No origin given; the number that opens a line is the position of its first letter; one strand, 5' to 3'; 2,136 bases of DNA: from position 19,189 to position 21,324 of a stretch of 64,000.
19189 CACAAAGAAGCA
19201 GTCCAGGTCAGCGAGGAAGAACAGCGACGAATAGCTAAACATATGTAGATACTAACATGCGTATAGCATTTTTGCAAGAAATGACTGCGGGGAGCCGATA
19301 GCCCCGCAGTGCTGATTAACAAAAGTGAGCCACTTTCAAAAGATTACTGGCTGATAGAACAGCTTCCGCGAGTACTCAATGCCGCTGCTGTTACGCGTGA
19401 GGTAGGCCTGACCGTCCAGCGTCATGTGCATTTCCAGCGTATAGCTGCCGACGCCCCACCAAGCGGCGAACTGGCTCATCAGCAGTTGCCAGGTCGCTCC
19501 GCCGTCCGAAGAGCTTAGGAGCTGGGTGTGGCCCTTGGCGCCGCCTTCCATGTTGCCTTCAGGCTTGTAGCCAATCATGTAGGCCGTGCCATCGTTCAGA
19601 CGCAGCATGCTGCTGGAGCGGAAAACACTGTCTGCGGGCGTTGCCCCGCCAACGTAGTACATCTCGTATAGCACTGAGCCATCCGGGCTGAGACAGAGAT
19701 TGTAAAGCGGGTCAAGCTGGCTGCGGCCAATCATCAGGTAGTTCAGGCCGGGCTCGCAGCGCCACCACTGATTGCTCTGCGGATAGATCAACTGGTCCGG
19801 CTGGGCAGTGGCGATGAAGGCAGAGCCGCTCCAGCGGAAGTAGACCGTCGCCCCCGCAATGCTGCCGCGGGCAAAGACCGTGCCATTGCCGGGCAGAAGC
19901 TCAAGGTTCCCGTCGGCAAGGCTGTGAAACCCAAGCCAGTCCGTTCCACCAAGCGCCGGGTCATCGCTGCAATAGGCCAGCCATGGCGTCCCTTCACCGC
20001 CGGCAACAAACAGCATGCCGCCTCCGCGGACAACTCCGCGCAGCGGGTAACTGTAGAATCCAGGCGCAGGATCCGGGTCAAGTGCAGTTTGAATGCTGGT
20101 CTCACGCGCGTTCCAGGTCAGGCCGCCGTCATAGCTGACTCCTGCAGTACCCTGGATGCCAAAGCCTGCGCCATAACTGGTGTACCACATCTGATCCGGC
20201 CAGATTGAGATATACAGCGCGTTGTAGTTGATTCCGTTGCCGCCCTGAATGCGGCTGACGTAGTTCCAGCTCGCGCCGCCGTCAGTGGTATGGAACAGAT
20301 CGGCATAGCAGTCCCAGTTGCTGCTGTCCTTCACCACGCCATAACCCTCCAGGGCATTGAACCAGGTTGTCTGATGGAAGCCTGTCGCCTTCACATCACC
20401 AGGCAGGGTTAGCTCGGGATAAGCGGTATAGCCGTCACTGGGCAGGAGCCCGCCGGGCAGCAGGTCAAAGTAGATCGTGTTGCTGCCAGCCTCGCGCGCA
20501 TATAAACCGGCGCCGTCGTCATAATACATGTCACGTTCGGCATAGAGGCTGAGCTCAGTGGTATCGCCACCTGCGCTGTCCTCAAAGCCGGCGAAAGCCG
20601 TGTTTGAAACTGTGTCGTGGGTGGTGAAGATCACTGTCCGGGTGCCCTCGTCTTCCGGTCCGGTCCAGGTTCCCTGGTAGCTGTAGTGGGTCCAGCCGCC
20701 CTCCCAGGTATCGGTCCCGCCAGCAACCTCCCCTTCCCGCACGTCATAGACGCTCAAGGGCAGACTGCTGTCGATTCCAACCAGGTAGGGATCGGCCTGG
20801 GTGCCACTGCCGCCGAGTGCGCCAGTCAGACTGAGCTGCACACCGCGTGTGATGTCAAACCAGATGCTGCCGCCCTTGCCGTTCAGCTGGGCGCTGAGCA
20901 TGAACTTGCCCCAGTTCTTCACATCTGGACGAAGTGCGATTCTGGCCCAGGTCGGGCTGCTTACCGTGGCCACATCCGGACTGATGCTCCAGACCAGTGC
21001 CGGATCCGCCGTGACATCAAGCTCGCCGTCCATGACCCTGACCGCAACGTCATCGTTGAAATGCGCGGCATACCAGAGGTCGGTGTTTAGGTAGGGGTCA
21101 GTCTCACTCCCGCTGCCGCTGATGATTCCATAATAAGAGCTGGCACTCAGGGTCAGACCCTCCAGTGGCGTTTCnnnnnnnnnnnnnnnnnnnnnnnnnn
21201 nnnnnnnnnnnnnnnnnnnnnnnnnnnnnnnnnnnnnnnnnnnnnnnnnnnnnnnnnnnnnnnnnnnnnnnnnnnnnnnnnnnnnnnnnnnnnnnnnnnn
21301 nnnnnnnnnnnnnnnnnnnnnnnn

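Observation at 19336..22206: Third paralog of the dockerin-like N-terminal module, unlinked to the operon and fused to BNR/Asp-box repeats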

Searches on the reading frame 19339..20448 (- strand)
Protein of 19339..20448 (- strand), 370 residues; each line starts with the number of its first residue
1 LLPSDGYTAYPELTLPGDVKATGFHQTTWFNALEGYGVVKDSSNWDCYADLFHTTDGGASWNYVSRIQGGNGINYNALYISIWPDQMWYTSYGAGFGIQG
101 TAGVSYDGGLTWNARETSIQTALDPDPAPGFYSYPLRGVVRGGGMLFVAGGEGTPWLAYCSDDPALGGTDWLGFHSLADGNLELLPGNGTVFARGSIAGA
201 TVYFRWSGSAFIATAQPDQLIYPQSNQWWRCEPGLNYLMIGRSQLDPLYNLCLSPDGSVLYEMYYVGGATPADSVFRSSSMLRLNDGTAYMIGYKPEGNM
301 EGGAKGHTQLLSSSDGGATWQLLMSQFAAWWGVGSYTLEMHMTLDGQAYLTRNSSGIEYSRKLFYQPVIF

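Call 19: search_protein_families(library=pfam, proteins=[window:19339-20448:-], max_evalue=10)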
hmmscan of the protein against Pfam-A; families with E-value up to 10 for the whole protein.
seq(370 aa): 3 families
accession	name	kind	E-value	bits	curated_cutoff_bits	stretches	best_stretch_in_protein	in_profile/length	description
PF02012.26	BNR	-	7.8e-06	25.6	27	3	104-113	2-11/12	BNR/Asp-box repeat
PF13088.12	BNR_2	-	0.16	11.7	31.4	0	304-321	78-95/277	BNR repeat-like domain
PF15902.12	Sortilin-Vps10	-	0.44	9.7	33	1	35-65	363-393/446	Sortilin, neurotensin receptor 3,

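Call 51: search_solved_structures(query=A6, max_evalue=10, show_alignments=1)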
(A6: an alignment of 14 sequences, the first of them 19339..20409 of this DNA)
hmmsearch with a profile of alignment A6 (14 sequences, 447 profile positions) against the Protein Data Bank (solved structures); distinct sequences matched with E-value up to 10: 51.
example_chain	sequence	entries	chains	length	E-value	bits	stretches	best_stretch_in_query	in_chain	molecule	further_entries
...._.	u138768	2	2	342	8.2e-05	25.1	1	129-148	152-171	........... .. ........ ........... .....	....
2bf6_A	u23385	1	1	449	0.00019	23.9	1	386-426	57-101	EXO-ALPHA-SIALIDASE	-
2vk5_A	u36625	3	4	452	0.00019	23.9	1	386-426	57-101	EXO-ALPHA-SIALIDASE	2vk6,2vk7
5tsp_A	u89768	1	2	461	0.0002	23.8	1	386-426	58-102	Sialidase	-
2cn3_A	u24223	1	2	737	0.00033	23.1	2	137-348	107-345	BETA-1,4-XYLOGLUCAN HYDROLASE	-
2cn2_A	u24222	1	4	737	0.00033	23.1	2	137-348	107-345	BETA-1,4-XYLOGLUCAN HYDROLASE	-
8u2a_A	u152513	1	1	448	0.00037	22.9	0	386-426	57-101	Exo-alpha-sialidase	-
8u5o_A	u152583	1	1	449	0.00038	22.9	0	386-426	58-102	Exo-alpha-sialidase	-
5oj3_A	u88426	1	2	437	0.00088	21.7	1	180-257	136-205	Photosystem II stability/assembly factor HCF136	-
8xve_R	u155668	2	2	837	0.0025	20.2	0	386-426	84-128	Exo-alpha-sialidase,Endothelin receptor type B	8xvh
8xql_R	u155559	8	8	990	0.0052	19.2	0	386-426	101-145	Exo-alpha-sialidase,Taste receptor type 2 member 14,LgBiT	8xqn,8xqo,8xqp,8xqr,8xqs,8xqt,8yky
5zik_A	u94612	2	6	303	0.0077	18.6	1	296-375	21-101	Probable 2-dehydropantoate 2-reductase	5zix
5fzp_A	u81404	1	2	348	0.0078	18.6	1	134-200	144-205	DISPASE AUTOLYSIS-INDUCING PROTEIN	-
6fhp_A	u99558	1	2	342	0.0084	18.5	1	134-200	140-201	Dispase autolysis-inducing protein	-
6k1r_A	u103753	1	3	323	0.0084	18.5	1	296-375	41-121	Probable 2-dehydropantoate 2-reductase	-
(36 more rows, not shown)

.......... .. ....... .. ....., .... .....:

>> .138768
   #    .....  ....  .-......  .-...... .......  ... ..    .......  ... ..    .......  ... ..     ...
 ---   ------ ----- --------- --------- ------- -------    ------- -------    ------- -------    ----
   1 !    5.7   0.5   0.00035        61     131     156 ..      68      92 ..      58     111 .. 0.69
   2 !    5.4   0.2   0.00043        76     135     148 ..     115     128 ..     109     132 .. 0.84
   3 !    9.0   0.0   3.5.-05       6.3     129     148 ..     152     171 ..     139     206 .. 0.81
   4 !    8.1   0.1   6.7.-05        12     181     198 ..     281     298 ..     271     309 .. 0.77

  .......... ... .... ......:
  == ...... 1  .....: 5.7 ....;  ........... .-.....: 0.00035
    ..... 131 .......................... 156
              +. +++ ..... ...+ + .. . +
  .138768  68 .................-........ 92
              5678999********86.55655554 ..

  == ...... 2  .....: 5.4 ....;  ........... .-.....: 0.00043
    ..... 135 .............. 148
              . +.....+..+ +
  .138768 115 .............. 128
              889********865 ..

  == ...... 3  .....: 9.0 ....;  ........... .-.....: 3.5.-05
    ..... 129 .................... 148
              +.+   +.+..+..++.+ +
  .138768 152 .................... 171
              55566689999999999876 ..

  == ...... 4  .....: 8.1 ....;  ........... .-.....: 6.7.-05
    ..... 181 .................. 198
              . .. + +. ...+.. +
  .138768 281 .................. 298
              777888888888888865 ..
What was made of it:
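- On BNR/Asp-box beta-propeller (sialidase / sortilin / Ycf48 type): The family profile hits mostly Asp-box propellers in the PDB, but mainly through the motif (call 51).
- Closest known: Asp-box. Same: The best PDB profile hit is the lipoprotein Ycf48 (call 51).
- The profile hits mostly Asp-box propellers in the PDB, led by Ycf48 at 8e-5 (call 51). The profile of the propeller family hits sialidases and GH74 xyloglucanase at E 2e-4 to 3e-4 (call 51).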

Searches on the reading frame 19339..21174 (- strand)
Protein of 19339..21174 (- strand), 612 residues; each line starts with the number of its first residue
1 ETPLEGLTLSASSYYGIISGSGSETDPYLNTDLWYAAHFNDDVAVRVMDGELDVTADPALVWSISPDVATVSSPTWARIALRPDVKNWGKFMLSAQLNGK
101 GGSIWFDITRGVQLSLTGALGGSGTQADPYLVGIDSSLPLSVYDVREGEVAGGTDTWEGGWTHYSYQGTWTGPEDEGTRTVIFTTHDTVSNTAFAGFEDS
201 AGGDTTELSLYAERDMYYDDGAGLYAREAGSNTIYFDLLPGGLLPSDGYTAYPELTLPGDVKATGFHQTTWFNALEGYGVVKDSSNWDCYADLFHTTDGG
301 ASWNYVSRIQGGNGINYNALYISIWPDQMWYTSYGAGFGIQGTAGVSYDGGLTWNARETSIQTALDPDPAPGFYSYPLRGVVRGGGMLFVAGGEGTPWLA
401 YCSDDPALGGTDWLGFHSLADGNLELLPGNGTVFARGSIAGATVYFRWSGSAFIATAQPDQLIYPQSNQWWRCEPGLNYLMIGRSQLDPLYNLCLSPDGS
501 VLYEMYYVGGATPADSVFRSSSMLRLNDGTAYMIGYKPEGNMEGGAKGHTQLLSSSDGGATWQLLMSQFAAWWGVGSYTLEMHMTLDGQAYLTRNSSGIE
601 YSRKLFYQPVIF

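Call 26: find_homologous_proteins(query=window:19339-21174:-, max_evalue=0.01)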
Query window:19339-21174:- (612 aa): 1 proteins with E <= 0.01 among 8000 candidates.
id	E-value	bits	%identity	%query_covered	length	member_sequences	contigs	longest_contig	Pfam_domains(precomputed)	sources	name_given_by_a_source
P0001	0.0e+0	1419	100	100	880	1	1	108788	-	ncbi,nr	ncbi:hypothetical protein IT575_06175 [bacterium]|nr:hypothetical protein [bacterium]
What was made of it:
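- Tried and rejected: A word-indexed homologue search with the C-terminal 612 aa found only the protein itself (call 26).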

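Call 36: predict_structure(protein=window:19339-21174:-)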
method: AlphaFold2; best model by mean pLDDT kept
length: 612 residues; sequences in the alignment: 1
mean_pLDDT: 33.4   pTM: 0.23
mean pLDDT of the five models: 33.4, 28.2, 24.9, 24.4, 23.9
residues with pLDDT >= 90: 0; 70-90: 0; 50-70: 1; < 50: 611
segments of 3 or more residues with pLDDT < 50: 1-555, 557-612
pLDDT, mean of each block of 10 residues (from residue 1): 30 33 35 34 38 36 33 41 41 41 44 39 35 37 29 27 26 29 25 29 31 28 33 34 31 29 30 32 34 32 33 31 29 26 23 24 26 27 31 33 35 36 36 35 33 31 28 39 36 44 40 28 35 33 36 44 42 37 39 42 32 25
secondary structure, 60 per line:
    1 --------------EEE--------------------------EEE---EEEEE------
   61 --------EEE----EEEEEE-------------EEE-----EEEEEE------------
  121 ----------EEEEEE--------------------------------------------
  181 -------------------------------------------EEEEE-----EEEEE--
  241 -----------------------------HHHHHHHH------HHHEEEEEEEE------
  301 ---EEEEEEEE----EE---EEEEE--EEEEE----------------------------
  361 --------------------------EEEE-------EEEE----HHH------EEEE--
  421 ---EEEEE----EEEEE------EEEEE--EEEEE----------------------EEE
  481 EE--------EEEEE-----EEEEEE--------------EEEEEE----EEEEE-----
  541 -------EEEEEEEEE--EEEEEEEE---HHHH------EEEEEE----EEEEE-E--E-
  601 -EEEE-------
elements in order: E15-17 E44-46 E50-54 E69-71 E76-81 E95-97 E103-108 E131-136 E224-228 E234-238 H270-277 E287-294 E304-311 E321-325 E328-332 E387-390 E398-401 E415-418 E424-428 E433-437 E444-448 E451-455 E478-482 E491-495 E501-506 E521-526 E531-535 E548-556 E559-566 H570-573 E580-585 E590-594 E602-605
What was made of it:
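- On BNR/Asp-box beta-propeller (sialidase / sortilin / Ycf48 type): The single-sequence AF2 run failed with pLDDT 33.4 (call 36).
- The single-sequence AF2 run failed with pLDDT 33 (call 36).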

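Call 37: search_protein_representatives(protein=window:19339-21174:-)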
Query: 612 residues. Proteins with E-value up to 0.001 (for the whole library): 14; up to 1e-10: 7; up to 1e-30: 4. The best 14 are listed.
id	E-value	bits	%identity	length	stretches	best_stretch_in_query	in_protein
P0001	0.0e+00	1418.7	100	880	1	1-612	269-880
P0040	7.4e-94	332.1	38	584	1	30-600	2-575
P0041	3.4e-68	247.3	40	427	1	188-598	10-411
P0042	2.1e-39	152.1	46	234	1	382-603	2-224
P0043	3.6e-13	65.5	29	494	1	266-568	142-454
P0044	2.9e-12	62.4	29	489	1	265-568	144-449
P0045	5.4e-11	58.3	27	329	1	290-575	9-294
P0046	7.7e-10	54.5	30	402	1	272-521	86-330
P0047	6.3e-08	48.1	28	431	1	290-477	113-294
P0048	1.0e-07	47.5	27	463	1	265-568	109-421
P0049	1.3e-07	47.0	35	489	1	291-438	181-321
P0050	1.0e-04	37.5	32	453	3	277-402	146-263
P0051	1.8e-04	36.7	34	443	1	277-364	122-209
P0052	1.0e-03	34.2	32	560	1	267-403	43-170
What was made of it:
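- Tried and rejected: The exhaustive HMMER search was needed to find 13 relatives (call 37).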

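Call 39: search_protein_families(library=pfam, proteins=[P0040, P0041, P0043, P0044, P0045, P0046, P0047, P0048, P0049, P0050], max_evalue=0.01)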
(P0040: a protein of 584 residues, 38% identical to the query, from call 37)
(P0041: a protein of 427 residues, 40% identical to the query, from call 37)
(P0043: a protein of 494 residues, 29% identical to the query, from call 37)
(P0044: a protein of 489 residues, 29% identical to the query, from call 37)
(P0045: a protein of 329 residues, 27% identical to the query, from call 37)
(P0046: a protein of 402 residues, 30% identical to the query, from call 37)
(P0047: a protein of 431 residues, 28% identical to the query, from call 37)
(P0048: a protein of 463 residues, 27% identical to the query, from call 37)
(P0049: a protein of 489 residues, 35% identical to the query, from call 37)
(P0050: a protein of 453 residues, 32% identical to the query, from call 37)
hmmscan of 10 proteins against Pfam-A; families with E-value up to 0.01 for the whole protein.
P0040 (584 aa): 0 families

P0041 (427 aa): 2 families
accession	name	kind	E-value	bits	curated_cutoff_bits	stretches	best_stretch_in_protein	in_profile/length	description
PF02012.26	BNR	-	0.0029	17.8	27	0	218-226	2-10/12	BNR/Asp-box repeat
PF15902.12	Sortilin-Vps10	-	0.0097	15.2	33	0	112-229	2-111/446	Sortilin, neurotensin receptor 3,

P0043 (494 aa): 3 families
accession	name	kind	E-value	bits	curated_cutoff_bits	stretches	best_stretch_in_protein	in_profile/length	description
PF02012.26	BNR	-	5.5e-05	23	27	0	173-184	1-12/12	BNR/Asp-box repeat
PF15902.12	Sortilin-Vps10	-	0.00019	20.8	33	0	171-243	2-67/446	Sortilin, neurotensin receptor 3,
PF21471.3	Reelin_subrepeat-B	-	0.0076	16.5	27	0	436-468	60-96/127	Reelin subrepeat B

P0044 (489 aa): 2 families
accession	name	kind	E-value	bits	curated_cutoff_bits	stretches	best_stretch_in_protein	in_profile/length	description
PF02012.26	BNR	-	0.00014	21.7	27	0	230-238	3-11/12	BNR/Asp-box repeat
PF13088.12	BNR_2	-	0.00067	19.5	31.4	0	226-322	80-185/277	BNR repeat-like domain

P0045 (329 aa): 5 families
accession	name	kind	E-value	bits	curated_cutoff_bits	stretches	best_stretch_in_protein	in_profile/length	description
PF15902.12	Sortilin-Vps10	-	1.1e-07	31.4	33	1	64-169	3-104/446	Sortilin, neurotensin receptor 3,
PF02012.26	BNR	-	4.3e-06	26.4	27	0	67-75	3-11/12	BNR/Asp-box repeat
PF14870.12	PSII_BNR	-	0.00016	21.5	27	0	6-77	34-97/303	Photosynthesis system II assembly factor YCF48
PF13088.12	BNR_2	-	0.00039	20.3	31.4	0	65-168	85-192/277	BNR repeat-like domain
PF24316.1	Tli3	-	0.0011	19.8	27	0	113-135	82-102/129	T6SS Tli3 immunity protein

P0046 (402 aa): 2 families
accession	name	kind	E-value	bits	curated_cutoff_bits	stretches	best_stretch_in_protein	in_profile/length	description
PF15902.12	Sortilin-Vps10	-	3.4e-06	26.6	33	0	98-174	41-118/446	Sortilin, neurotensin receptor 3,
PF02012.26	BNR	-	0.00032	20.7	27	0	105-115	1-11/12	BNR/Asp-box repeat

P0047 (431 aa): 4 families
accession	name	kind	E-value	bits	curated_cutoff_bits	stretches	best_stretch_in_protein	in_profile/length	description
PF15902.12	Sortilin-Vps10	-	3.8e-07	29.7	33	2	102-193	33-124/446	Sortilin, neurotensin receptor 3,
PF14870.12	PSII_BNR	-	5.6e-06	26.3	27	1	163-234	35-99/303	Photosynthesis system II assembly factor YCF48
PF13088.12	BNR_2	-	0.0016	18.3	31.4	0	116-233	140-252/277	BNR repeat-like domain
PF02012.26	BNR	-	0.0039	17.4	27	0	117-128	1-12/12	BNR/Asp-box repeat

P0048 (463 aa): 1 family
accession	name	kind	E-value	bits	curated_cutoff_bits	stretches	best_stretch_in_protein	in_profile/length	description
PF21471.3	Reelin_subrepeat-B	-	0.0078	16.4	27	0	136-172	58-94/127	Reelin subrepeat B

P0049 (489 aa): 6 families
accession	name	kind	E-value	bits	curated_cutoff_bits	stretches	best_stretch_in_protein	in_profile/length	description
PF00404.24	Dockerin_1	-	4.5e-10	40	22.9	1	43-98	1-56/57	Dockerin type I domain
PF02012.26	BNR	-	0.00014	21.8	27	0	236-245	2-11/12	BNR/Asp-box repeat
PF15902.12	Sortilin-Vps10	-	0.0003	20.2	33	0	236-302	5-63/446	Sortilin, neurotensin receptor 3,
PF24316.1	Tli3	-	0.0007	20.4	27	0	336-404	35-104/129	T6SS Tli3 immunity protein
PF00036.39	EF-hand_1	-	0.0011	18.8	25.4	0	77-91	8-22/29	EF hand domain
PF13405.12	EF-hand_6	-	0.0065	16.6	25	0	45-62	10-27/30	EF-hand domain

P0050 (453 aa): 2 families
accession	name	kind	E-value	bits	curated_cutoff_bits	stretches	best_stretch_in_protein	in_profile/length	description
PF02012.26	BNR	-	8.1e-06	25.5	27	0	161-171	2-12/12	BNR/Asp-box repeat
PF15902.12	Sortilin-Vps10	-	0.0053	16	33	0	207-285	44-124/446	Sortilin, neurotensin receptor 3,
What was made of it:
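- The homologues are Asp-box proteins with a conserved region of about 330 aa, several of them lipoproteins, with weak Sortilin-Vps10, Ycf48 and BNR matches (calls 37, 39). P0049, whose N-terminal region is otherwise different, joins a canonical dockerin to the same propeller family (call 39). The related Asp-box proteins, with a conserved region of about 330 aa, match Ycf48 and sortilin-type non-enzymatic propellers equally well (call 39).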

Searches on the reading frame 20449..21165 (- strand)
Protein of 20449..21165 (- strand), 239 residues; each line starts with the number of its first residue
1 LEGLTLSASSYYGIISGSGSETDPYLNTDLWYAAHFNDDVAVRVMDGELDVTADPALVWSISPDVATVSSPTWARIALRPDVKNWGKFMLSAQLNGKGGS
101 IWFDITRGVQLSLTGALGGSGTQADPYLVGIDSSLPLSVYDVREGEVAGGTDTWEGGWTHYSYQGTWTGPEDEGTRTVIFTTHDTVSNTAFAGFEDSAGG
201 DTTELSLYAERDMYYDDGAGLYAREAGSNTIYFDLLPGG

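Call 19: search_protein_families(library=pfam, proteins=[window:20449-21165:-], max_evalue=10)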
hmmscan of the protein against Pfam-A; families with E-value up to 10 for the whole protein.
seq(239 aa): 0 families
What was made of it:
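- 20407..21171 (-): Middle region, aa 346-600, of unknown fold. It contains two G-S-G-(S/T)-x-x-D-P-Y-L motifs. Only three close homologues exist. There is no internal repeat detectable by BLASTP and no Pfam hit (call 19).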
